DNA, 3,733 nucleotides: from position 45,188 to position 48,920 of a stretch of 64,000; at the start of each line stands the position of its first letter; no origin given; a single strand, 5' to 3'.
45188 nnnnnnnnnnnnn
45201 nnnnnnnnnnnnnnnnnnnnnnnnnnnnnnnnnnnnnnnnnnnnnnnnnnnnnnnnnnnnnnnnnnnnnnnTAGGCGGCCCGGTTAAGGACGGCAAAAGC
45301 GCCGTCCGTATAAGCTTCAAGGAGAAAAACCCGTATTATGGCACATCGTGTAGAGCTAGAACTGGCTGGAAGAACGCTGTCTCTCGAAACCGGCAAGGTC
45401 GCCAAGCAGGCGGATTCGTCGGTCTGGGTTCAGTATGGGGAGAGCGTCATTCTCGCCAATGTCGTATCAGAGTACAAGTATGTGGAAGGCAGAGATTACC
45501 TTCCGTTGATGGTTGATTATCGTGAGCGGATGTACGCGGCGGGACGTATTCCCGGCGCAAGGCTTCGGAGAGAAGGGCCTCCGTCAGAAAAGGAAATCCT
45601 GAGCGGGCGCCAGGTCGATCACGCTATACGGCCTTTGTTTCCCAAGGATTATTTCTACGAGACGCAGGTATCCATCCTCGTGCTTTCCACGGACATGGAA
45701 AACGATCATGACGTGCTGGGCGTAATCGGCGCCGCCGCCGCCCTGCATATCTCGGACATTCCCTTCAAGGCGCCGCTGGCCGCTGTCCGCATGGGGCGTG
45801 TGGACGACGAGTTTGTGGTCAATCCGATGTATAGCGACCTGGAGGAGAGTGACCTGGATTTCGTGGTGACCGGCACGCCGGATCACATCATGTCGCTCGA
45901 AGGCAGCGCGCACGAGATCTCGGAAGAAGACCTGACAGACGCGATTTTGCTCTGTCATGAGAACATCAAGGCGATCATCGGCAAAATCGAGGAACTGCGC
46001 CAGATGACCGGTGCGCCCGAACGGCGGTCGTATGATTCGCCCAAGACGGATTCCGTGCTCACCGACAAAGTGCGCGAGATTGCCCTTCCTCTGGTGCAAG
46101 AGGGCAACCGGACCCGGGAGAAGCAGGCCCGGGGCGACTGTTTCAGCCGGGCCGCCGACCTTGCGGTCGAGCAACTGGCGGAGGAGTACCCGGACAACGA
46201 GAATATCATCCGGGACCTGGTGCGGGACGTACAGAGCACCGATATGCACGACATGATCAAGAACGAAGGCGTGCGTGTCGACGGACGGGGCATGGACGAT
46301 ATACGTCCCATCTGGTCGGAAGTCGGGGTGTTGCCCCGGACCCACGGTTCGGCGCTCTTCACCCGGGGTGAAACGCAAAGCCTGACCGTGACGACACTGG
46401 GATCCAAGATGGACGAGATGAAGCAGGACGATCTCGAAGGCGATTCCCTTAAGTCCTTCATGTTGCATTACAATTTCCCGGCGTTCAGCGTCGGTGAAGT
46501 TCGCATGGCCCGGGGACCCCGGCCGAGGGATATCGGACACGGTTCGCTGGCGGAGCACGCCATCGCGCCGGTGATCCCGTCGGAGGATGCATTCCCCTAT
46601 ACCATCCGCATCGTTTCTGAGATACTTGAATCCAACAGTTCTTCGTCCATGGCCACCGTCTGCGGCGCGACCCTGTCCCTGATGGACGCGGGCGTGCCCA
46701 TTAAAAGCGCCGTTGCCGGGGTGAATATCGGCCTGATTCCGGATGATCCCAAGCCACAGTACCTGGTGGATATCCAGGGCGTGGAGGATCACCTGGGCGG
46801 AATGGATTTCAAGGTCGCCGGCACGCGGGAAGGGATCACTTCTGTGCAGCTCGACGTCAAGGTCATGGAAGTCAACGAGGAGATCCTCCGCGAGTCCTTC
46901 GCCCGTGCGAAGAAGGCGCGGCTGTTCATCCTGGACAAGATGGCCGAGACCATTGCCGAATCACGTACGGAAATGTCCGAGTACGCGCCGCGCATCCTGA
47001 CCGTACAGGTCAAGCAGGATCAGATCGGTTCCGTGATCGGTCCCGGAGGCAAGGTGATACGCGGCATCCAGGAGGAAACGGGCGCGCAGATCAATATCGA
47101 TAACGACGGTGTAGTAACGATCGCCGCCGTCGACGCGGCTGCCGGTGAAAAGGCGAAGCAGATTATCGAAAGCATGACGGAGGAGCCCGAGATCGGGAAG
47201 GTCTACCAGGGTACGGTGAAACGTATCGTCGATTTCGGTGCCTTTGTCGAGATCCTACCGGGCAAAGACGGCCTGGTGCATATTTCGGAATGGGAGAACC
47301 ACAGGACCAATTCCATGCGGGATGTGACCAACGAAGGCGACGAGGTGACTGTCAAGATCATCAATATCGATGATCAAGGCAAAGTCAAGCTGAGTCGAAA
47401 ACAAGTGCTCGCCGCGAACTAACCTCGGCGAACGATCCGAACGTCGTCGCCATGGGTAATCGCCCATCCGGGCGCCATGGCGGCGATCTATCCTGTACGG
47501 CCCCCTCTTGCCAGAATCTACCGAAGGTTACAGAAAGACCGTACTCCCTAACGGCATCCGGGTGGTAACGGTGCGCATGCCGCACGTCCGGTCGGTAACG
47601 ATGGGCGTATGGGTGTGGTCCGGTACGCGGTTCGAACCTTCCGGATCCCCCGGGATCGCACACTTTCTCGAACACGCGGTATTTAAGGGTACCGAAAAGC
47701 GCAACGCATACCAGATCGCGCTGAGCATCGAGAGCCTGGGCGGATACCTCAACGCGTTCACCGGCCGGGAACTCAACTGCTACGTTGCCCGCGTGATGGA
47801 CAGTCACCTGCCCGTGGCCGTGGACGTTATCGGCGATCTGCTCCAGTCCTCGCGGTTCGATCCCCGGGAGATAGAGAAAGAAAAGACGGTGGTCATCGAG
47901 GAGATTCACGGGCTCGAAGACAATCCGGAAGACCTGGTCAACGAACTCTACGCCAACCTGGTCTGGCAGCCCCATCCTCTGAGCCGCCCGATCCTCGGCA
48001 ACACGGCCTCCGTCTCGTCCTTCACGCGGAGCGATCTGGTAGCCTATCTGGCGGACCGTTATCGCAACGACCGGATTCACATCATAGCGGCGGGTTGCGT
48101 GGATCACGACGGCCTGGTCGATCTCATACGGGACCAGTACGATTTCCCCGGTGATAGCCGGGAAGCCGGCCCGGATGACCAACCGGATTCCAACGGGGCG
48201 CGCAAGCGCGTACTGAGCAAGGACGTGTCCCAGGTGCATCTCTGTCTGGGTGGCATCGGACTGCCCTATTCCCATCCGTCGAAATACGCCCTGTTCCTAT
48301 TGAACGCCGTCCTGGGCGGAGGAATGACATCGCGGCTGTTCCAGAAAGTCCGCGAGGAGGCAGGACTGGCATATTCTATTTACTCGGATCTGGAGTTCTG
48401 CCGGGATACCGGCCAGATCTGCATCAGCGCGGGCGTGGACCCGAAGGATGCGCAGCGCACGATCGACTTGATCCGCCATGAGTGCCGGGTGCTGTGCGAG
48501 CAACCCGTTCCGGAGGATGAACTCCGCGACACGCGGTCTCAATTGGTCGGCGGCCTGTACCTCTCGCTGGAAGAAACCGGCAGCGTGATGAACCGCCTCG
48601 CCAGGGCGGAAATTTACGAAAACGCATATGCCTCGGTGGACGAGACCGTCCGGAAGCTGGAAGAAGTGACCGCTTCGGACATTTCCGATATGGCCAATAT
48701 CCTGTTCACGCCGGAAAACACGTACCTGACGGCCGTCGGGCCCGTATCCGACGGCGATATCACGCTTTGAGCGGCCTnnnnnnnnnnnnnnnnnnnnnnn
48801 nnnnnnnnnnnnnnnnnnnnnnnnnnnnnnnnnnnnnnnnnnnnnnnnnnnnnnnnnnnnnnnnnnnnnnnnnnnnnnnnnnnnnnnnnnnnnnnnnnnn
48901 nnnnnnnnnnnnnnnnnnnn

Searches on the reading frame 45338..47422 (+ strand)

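Call 36: search_protein_families(library=pfam, proteins=[window:45338-47422:+], max_evalue=0.00001)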
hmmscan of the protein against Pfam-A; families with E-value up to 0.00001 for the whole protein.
window:45338-47422:+ (694 aa): 5 families
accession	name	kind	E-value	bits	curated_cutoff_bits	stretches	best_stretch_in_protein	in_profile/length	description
PF01138.27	RNase_PH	-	7.2e-51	172.4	25.5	2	322-454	2-130/130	3' exoribonuclease family, domain 1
PF00575.29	S1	-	6.8e-19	68.5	22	1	616-688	1-74/74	S1 RNA binding domain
PF03725.20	RNase_PH_C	-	6e-16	58.6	20.8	1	146-207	2-65/67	3' exoribonuclease family, domain 2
PF00013.35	KH_1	-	1.7e-12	47.3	21.5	1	554-611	2-65/66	KH domain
PF03726.19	PNPase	-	2.7e-06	28.2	24.6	1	241-317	2-80/81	Polyribonucleotide nucleotidyltransferase, RNA binding domain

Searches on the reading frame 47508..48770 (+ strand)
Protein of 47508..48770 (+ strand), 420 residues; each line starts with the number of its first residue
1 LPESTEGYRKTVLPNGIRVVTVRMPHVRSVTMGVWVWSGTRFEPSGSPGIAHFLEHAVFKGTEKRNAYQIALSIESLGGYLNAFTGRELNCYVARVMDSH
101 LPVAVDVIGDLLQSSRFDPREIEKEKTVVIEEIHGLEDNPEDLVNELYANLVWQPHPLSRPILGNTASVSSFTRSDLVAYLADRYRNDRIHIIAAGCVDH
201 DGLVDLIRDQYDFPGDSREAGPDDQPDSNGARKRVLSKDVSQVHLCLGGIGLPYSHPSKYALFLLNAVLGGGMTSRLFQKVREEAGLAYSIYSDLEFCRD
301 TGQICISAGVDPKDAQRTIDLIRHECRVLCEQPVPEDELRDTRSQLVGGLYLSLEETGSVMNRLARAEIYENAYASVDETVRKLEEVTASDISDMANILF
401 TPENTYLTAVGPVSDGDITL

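Call 37: search_protein_families(library=pfam, proteins=[window:47508-48770:+], max_evalue=0.00001)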
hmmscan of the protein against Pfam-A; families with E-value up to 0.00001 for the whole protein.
window:47508-48770:+ (420 aa): 2 families
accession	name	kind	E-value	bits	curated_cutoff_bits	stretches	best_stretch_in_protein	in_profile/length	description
PF00675.25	Peptidase_M16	-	5.8e-35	120.8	22.3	1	18-164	1-147/149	Insulinase (Peptidase family M16)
PF05193.26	Peptidase_M16_C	-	1.5e-34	119.9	23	1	171-346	1-181/181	Peptidase M16 inactive domain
